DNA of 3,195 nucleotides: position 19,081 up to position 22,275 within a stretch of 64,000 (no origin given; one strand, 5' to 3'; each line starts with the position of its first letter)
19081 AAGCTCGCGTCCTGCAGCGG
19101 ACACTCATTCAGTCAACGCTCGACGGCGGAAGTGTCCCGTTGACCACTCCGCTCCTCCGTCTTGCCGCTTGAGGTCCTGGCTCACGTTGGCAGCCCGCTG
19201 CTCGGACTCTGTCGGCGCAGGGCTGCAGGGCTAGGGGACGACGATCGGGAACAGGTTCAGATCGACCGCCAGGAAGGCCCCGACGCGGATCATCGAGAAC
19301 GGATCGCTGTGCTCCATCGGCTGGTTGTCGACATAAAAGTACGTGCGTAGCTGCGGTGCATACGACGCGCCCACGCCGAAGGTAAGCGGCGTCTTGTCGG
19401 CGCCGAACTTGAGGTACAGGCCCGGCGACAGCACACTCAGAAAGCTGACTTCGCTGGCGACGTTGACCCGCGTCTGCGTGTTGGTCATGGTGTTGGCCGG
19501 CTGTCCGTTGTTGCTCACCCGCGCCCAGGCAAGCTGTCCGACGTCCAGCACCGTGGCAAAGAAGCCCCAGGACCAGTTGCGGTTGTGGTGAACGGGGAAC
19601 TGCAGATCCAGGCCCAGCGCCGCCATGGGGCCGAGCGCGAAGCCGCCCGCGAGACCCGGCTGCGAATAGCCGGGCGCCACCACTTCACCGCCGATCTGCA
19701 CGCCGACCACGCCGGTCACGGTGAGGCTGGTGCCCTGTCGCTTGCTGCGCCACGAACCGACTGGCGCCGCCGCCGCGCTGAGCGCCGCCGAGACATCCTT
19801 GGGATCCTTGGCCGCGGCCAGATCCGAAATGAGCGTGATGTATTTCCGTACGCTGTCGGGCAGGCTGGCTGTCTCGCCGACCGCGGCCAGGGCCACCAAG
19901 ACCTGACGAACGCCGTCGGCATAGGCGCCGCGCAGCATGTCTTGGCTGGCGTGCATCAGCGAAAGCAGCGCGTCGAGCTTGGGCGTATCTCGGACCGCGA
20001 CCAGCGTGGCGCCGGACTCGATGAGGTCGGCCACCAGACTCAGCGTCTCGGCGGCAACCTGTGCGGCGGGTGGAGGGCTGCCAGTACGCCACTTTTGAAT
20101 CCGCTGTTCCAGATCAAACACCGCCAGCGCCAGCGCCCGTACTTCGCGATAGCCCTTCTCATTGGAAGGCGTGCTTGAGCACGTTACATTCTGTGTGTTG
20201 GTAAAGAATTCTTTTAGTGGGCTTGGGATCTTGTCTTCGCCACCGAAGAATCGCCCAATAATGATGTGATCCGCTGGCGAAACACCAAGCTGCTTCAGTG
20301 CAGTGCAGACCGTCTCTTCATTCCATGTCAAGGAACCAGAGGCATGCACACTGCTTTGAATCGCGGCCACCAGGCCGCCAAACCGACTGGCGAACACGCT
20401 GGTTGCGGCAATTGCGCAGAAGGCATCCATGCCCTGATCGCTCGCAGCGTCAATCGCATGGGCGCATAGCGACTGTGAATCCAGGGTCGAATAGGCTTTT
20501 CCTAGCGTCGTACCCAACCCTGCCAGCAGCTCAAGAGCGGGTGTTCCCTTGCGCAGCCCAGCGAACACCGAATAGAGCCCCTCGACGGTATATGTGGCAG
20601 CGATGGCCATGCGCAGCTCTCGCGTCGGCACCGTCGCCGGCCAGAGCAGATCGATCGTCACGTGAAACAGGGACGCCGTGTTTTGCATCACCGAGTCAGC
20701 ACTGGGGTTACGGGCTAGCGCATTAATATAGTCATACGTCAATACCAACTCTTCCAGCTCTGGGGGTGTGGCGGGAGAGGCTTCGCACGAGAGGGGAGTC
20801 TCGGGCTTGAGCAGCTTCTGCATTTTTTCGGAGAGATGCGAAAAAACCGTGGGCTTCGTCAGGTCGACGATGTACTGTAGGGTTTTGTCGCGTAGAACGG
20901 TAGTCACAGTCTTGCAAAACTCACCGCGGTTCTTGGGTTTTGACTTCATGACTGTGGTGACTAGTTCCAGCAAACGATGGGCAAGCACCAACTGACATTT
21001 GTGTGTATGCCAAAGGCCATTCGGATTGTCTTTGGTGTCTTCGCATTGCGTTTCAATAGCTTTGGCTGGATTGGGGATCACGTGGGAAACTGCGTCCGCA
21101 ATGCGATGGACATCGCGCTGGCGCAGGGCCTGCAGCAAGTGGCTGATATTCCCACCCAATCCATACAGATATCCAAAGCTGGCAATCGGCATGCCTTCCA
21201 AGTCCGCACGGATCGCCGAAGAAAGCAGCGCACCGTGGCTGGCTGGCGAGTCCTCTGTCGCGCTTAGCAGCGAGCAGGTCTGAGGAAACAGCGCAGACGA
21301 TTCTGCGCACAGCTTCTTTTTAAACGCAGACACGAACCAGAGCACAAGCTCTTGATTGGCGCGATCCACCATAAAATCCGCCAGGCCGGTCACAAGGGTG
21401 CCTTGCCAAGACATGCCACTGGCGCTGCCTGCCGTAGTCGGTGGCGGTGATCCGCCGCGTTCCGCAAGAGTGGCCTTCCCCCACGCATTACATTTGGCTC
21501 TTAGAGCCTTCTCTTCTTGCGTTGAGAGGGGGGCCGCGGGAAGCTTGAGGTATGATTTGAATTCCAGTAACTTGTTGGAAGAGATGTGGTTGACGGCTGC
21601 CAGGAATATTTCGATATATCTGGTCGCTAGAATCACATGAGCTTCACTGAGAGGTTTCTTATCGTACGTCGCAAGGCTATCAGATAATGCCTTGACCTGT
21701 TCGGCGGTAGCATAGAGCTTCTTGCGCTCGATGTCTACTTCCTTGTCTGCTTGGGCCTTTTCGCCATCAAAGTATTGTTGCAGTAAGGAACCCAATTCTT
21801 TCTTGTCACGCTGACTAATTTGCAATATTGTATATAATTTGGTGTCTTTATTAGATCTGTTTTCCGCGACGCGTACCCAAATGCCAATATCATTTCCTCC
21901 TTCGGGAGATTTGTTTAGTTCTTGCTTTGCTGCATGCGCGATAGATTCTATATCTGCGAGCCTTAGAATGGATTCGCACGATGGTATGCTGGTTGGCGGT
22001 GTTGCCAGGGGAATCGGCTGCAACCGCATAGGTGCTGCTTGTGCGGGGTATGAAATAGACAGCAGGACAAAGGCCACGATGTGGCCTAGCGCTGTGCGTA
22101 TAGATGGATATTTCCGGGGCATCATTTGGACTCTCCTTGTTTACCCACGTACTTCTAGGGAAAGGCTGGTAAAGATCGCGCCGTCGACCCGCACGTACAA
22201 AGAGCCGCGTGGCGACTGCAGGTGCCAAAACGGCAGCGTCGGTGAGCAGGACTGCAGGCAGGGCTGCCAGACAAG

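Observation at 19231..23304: Low-GC two-gene operon: papain-fold (C39-like) peptidase-domain protein plus 964-aa secreted protein of unknown function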

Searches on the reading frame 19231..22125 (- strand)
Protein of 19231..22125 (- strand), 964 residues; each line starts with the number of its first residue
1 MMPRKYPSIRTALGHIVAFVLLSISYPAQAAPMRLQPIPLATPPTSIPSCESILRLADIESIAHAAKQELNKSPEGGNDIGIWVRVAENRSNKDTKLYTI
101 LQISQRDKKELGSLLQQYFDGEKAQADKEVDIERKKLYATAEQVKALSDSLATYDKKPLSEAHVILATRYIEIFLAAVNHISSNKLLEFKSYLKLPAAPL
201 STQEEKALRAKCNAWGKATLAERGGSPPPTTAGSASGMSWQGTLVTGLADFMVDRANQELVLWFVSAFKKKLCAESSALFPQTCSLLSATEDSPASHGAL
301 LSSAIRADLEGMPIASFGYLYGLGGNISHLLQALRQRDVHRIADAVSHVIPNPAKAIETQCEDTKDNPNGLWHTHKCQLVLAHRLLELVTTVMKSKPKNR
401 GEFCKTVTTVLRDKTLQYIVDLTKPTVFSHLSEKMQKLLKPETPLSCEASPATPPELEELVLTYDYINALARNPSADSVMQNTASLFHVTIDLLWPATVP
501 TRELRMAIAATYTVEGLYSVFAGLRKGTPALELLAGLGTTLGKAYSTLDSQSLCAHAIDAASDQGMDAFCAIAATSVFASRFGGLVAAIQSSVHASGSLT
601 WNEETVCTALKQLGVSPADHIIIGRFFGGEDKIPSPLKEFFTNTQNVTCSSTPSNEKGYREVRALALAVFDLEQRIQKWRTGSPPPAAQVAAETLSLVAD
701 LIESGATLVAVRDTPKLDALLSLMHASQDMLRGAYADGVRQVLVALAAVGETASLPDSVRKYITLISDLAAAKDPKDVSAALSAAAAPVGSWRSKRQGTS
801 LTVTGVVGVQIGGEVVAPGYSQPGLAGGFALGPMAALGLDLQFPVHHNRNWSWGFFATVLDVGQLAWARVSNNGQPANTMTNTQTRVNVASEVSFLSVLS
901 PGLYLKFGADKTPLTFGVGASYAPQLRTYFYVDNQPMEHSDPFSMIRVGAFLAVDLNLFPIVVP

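Call 3: search_protein_families(library=pfam, proteins=[window:19231-22125:-], max_evalue=1)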
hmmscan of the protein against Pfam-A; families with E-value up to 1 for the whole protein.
window:19231-22125:- (964 aa): 0 families
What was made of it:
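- Closest known: LapG-LapA type surface-protein release. Different: Neither feature is found here (call 3).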

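Call 4: search_protein_families(library=ncbifam, proteins=[window:19231-22125:-], max_evalue=1)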
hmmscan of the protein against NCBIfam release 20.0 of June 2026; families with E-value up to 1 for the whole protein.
window:19231-22125:- (964 aa): 0 families

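Call 6: search_solved_structures(query=window:19231-22125:-, max_evalue=10)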
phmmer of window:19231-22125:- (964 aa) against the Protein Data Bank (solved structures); distinct sequences matched with E-value up to 10: 6.
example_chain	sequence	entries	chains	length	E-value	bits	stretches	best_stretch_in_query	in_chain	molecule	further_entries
7y7a_F7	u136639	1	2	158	0.072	14.5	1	662-733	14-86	Photosystem I reaction center subunit III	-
7y5e_FN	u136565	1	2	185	0.092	14.1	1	662-733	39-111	Photosystem I reaction center subunit III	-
8yjz_G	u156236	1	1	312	0.22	12.9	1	33-162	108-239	Ribonuclease H2 subunit B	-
7p6k_I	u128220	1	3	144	0.48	11.8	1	699-804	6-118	synthetic nanobody Sb5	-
1xkg_A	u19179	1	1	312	0.51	11.7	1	141-214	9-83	Major mite fecal allergen Der p 1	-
3puf_B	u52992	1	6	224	1.1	10.6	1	32-154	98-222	Ribonuclease H2 subunit B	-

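Call 8: find_homologous_proteins(query=window:19231-22125:-)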
Query window:19231-22125:- (964 aa): 4 proteins with E <= 0.001 among 8000 candidates.
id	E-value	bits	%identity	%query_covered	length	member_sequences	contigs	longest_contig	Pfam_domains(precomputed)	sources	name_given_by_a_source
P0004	0.0e+0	1996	93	100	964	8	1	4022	-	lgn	-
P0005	3.3e-250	851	57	76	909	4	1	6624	-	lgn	-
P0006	1.3e-22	98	33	23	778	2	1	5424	-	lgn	-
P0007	1.0e-20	92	34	23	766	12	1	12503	-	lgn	-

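Call 10: find_encoding_contigs(protein=P0005, flank=8000, max_places=4)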
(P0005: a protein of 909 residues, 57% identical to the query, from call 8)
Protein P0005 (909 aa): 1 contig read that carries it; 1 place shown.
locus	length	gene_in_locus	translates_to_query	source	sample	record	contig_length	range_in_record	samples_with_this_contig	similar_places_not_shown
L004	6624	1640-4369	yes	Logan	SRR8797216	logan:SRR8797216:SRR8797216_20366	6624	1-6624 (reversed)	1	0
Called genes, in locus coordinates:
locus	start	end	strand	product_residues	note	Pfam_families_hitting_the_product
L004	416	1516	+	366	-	-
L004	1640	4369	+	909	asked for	-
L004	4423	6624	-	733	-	?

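Call 11: find_encoding_contigs(protein=P0007, flank=8000, max_places=4)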
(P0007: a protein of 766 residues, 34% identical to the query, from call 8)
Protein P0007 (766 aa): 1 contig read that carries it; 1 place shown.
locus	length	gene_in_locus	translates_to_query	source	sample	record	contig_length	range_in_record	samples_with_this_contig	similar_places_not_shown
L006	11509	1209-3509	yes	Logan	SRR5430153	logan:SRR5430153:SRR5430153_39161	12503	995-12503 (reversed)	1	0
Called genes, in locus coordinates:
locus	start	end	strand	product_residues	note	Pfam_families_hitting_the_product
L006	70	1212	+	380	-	PF13462:Thioredoxin_4, PF01323:DSBA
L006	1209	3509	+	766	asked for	-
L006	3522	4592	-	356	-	PF00149:Metallophos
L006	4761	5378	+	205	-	-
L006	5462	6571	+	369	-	PF01757:Acyl_transf_3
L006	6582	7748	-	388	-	PF01979:Amidohydro_1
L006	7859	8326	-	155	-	PF01281:Ribosomal_L9_N, PF03948:Ribosomal_L9_C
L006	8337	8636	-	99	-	PF01084:Ribosomal_S18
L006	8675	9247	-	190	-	-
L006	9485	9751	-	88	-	-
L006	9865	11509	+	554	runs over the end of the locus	PF05960:DUF885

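Call 21: find_encoding_contigs(protein=P0006, flank=6000, max_places=3)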
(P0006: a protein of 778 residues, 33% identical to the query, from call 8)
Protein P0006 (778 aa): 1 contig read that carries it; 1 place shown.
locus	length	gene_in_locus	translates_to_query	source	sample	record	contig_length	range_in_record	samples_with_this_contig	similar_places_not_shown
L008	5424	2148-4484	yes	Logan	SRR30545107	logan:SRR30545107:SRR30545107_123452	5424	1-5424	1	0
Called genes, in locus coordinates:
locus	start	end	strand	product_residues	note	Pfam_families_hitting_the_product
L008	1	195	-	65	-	?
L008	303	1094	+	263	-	PF23023:Anti-Pycsar_Apyc1 (weak), PF00753:Lactamase_B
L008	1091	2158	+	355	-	PF13462:Thioredoxin_4, PF01323:DSBA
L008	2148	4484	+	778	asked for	-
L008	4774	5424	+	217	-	?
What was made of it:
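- Distant homologues of gene 2 have no peptidase neighbour (calls 11, 21).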

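Call 46: predict_structure(alignment_id=A3)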
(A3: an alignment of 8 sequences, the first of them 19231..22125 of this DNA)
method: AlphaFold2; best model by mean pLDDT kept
length: 964 residues; sequences in the alignment: 8
mean_pLDDT: 43.4   pTM: 0.25
mean pLDDT of the five models: 43.4, 41.5, 40.6, 40.1, 39.2
residues with pLDDT >= 90: 0; 70-90: 49; 50-70: 240; < 50: 675
segments of 3 or more residues with pLDDT < 50: 1-94, 121-283, 289-335, 337-339, 348-360, 362-374, 473-589, 592-600, 615-630, 632-634, 671-791, 818-827, 865-898, 925-943, 962-964
pLDDT, mean of each block of 10 residues (from residue 1): 34 40 30 23 28 28 29 34 42 51 55 58 42 45 45 37 39 42 37 32 42 38 28 24 24 29 35 43 49 36 38 27 38 48 51 43 44 51 60 60 64 55 54 68 60 62 60 32 25 27 27 27 27 27 32 33 35 41 46 43 60 49 44 52 58 52 54 42 34 34 30 30 29 34 42 42 45 37 35 57 72 56 44 68 66 73 46 31 28 42 76 75 50 34 60 66 44
secondary structure, 60 per line:
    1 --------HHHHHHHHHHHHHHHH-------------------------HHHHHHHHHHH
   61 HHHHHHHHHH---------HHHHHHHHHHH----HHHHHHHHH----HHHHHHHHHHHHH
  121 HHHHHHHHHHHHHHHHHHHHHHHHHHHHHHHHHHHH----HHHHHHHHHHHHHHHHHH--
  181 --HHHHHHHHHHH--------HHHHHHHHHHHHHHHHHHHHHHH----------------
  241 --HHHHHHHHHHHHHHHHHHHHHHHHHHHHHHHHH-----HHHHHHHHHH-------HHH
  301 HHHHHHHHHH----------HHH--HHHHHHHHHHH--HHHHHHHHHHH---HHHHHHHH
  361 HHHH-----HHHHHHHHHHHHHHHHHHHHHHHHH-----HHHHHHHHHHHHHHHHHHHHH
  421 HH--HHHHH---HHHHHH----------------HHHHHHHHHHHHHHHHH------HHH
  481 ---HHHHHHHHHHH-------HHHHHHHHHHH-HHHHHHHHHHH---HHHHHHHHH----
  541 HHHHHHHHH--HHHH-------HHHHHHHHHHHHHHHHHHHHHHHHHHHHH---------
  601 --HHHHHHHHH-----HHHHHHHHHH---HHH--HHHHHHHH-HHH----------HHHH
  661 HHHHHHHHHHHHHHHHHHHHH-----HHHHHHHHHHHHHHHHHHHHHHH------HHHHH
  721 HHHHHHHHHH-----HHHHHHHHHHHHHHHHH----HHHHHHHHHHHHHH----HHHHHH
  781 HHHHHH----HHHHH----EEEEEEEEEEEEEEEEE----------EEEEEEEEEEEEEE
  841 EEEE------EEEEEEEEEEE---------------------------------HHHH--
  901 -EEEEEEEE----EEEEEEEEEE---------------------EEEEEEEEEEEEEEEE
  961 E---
elements in order (helices of 4 or more, strands of 3 or more residues): H9-24 H50-70 H80-90 H95-103 H108-156 H161-178 H183-193 H202-224 H243-275 H281-290 H298-310 H326-336 H339-349 H353-364 H370-394 H400-422 H425-429 H433-438 H455-471 H484-494 H502-512 H514-524 H528-536 H541-549 H552-555 H563-591 H603-611 H617-626 H635-642 H657-681 H687-709 H716-730 H736-752 H757-770 H775-786 H791-795 E800-816 E827-844 E851-861 H895-898 E902-909 E914-923 E945-961
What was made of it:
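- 19741..21429 (-): Alpha-helical region rich in cysteine (residues 233-795). It holds 10 of the 12 Cys that are conserved one-to-one in alleles A, B and C; the other two, Cys50 and Cys212, lie in the N-terminal module. It also holds the conserved patch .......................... Secondary structure from the low-confidence model (call 46).
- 19234..19740 (-): C-terminal beta domain (residues 796-964), a putative small outer-membrane beta-barrel anchor preceded by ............. The model has 6 long strands with pLDDT 57-76 (call 46).
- On Autotransporter (type V secretion): The beta domain is about 169 aa (call 46).
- Checked: Helical middle and strand-rich C-terminus: seen in the AlphaFold2 secondary structure, but the model has low confidence (pLDDT 43, call 46).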

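Call 50: search_protein_families(library=padloc, proteins=[window:19231-22125:-], max_evalue=0.1)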
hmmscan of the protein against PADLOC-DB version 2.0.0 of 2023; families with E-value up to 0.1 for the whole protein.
window:19231-22125:- (964 aa): 0 families
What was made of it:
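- On Known anti-phage defence systems: No hits for either protein or for canonical family members (call 50).
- No toxin, immunity or defence model matches (call 50).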

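Call 61: fold_search(model_id=the predicted structure, library=pdb)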
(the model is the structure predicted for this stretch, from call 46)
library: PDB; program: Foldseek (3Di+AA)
matches with E <= 10: 503; with E <= 0.001: 0
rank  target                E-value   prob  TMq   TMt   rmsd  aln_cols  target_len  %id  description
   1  6jlu_O                6.8e-03  0.51  0.06  0.16  13.1       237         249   11  Structure of PSII-FCP supercomplex from a centric diatom Chaetoceros gracilis at 3.02 angstrom resolution (released 2019-07-31)
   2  2ge4_MODEL_1_A        7.5e-03  0.94  0.08  0.32  11.6       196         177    8  High-resolution solution structure of outer membrane protein A transmembrane domain (released 2006-04-11)
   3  2f1v_A                3.9e-02  0.23  0.06  0.21  14.2       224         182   10  Outer membrane protein OmpW (released 2006-01-24)
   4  3v8u_A                4.1e-02  0.41  0.07  0.11  14.0       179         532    9  The crystal structure of transferrin binding protein B (TbpB) from Neisseria meningitidis serogroup B (released 2012-02-15)
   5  2x27                  4.6e-02  0.28  0.08  0.21  13.6       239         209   10  Crystal structure of the outer membrane protein OprG from Pseudomonas aeruginosa (released 2010-12-15)
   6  8qxp                  5.1e-02  0.33  0.07  0.24   9.7       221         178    8  Crystal structure of the outer membrane porin OmpW from Klebsiella pneumoniae (released 2024-01-24)
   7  7ah9_5P               5.1e-02  0.08  0.04  0.06  23.6       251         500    9  Substrate-engaged type 3 secretion system needle complex from Salmonella enterica typhimurium - SpaR state 1 (released 2021-03-17)
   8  9nh2_A                5.3e-02  0.14  0.06  0.16  16.5       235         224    8  In situ cryo-EM structure of porin III of the Legionella Dot/Icm T4SS machine (released 2025-09-17)
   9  9clm_B                5.6e-02  0.57  0.08  0.11  13.7       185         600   10  Transferrin Binding Protein A in complex with transferrin binding protein B and two molecules of transferrin (released 2026-03-04)
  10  9a2m_MODEL_1_A        6.5e-02  0.54  0.08  0.19   9.9       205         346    8  Model of E. coli OmpA by in-cell photo-crosslinking MS and deep learning (released 2023-02-24)
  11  7ah9_5G               6.5e-02  0.12  0.05  0.08  21.0       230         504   10  Substrate-engaged type 3 secretion system needle complex from Salmonella enterica typhimurium - SpaR state 1 (released 2021-03-17)
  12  7n8o_O                6.9e-02  0.41  0.07  0.20  13.8       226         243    9  High-resolution structure of photosystem II from the mesophilic cyanobacterium, Synechocystis sp. PCC 6803 (released 2021-12-29)
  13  7ah9_5B               8.5e-02  0.07  0.04  0.06  22.1       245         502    9  Substrate-engaged type 3 secretion system needle complex from Salmonella enterica typhimurium - SpaR state 1 (released 2021-03-17)
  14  7ah9_5E               8.9e-02  0.05  0.05  0.06  22.6       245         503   11  Substrate-engaged type 3 secretion system needle complex from Salmonella enterica typhimurium - SpaR state 1 (released 2021-03-17)
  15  6dv6_A                9.4e-02  0.06  0.05  0.09  22.7       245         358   11  Structure of the Salmonella SPI-1 type III secretion injectisome secretin InvG (residues 176-end) in the open gate sta (released 2018-10-03)
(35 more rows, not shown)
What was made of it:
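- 19234..19740 (-): Foldseek top hits are the OmpA transmembrane domain, OmpW, OprG, PagP and PagL, all with E>1e-3 (call 61).
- On Outer-membrane beta-barrel protein: Foldseek top hits are 8-stranded barrels but with E>=7.5e-3 and TM-score <=0.32 (call 61).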

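Call 82: search_solved_structures(query=A3, max_evalue=10)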
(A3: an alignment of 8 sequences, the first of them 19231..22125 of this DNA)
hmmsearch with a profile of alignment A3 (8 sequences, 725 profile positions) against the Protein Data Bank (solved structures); distinct sequences matched with E-value up to 10: 4.
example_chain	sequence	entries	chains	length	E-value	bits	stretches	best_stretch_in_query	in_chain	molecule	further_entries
4v49_BL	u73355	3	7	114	0.7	11.5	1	198-272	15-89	50S ribosomal protein L17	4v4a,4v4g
1nkw_L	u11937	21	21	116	0.7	11.5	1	198-272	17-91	50S ribosomal protein L17 | ribosomal protein L17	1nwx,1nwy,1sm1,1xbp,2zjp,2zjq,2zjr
5dm6_K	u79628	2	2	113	0.71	11.5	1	198-272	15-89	50S ribosomal protein L17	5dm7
7a18_K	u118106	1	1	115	0.72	11.5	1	198-272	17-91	50S ribosomal protein L17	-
